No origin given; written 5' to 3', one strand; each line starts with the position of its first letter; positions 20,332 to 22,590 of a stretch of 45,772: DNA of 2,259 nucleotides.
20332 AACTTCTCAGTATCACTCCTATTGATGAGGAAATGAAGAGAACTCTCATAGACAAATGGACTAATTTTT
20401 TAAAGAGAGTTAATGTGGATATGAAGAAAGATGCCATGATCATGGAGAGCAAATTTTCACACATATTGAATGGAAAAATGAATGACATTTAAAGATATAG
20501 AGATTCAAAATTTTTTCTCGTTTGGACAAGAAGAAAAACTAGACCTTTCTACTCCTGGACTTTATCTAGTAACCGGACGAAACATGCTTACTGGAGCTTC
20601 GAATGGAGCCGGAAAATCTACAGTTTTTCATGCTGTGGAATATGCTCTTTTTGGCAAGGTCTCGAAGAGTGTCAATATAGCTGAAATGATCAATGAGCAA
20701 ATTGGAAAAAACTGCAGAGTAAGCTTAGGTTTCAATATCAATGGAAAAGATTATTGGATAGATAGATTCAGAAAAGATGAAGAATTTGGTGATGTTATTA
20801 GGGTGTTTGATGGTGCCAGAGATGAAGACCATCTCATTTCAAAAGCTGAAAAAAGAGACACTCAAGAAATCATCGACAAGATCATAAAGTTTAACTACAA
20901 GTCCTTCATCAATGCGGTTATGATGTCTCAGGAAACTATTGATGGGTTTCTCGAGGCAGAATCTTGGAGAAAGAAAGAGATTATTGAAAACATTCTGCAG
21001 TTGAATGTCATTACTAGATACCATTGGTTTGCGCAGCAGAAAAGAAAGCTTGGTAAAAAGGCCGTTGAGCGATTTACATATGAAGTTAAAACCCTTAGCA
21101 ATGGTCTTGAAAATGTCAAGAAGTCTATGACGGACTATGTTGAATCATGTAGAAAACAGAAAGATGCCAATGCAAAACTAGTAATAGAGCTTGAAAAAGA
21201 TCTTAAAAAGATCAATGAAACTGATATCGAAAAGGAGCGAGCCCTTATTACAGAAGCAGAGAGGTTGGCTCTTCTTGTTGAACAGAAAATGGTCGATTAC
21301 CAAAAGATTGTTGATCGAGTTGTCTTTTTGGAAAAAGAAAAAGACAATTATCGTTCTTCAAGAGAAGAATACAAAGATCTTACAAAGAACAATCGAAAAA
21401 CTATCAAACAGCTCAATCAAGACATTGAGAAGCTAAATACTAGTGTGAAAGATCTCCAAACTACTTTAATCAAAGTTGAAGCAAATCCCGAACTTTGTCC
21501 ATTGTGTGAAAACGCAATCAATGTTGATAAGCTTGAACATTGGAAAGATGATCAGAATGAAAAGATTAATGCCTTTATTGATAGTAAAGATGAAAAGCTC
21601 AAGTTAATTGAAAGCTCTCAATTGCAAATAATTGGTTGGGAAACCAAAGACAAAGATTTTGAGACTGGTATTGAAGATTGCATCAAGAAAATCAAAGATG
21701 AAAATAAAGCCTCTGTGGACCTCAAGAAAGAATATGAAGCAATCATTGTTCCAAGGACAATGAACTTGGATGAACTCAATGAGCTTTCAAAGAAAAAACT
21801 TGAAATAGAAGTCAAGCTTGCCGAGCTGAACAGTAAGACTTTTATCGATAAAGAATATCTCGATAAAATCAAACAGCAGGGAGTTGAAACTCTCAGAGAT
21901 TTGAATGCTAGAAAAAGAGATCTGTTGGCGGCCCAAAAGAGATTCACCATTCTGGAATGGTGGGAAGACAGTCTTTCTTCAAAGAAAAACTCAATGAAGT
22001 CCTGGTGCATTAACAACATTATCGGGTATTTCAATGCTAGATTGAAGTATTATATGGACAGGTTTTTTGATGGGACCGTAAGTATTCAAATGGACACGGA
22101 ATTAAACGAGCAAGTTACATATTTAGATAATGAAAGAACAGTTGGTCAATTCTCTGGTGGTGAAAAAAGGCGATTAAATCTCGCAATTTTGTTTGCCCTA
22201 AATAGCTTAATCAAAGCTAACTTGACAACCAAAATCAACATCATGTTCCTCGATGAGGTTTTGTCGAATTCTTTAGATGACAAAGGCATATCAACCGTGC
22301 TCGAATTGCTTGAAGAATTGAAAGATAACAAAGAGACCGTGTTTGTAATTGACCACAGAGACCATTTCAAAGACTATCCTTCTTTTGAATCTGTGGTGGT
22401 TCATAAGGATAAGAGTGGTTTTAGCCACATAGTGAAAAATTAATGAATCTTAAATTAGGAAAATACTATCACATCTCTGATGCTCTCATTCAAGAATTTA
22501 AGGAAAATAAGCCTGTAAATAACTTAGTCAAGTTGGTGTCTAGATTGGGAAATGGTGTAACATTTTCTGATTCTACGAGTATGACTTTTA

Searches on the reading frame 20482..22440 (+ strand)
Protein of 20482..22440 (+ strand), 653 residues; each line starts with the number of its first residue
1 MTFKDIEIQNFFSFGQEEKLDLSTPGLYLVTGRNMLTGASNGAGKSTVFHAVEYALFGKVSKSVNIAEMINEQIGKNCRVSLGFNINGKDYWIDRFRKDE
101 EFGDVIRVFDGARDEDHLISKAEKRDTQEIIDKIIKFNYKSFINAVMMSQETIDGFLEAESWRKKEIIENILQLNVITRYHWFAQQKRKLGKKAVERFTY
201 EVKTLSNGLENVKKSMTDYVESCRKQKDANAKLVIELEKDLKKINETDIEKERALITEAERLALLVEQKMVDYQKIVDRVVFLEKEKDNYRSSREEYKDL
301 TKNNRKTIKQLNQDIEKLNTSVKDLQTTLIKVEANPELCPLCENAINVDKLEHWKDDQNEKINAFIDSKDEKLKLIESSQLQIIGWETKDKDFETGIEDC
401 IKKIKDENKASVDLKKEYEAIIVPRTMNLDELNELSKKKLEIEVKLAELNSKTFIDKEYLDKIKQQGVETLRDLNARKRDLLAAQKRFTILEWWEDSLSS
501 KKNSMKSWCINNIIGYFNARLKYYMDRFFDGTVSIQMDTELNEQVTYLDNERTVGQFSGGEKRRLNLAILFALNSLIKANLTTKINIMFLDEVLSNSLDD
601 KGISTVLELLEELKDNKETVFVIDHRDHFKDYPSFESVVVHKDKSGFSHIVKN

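Call 9: search_protein_families(library=phrogs, proteins=[window:20482-22440:+], max_evalue=0.00001)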
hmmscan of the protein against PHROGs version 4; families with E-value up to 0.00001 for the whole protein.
window:20482-22440:+ (653 aa): 4 families
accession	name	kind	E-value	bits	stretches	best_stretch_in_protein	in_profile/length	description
phrog_77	-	DNA, RNA and nucleotide metabolism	2.4e-80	272.3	1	1-652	296-954/967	SbcC-like subunit of palindrome specific endonuclease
phrog_21388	-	DNA, RNA and nucleotide metabolism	7.8e-23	81.9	1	1-114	2-116/126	exonuclease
phrog_19980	-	unknown function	1.2e-13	51.3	1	7-173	7-181/1068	-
phrog_293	-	moron, auxiliary metabolic gene and host takeover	1.4e-07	30.9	1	551-629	263-331/1058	ABC transporter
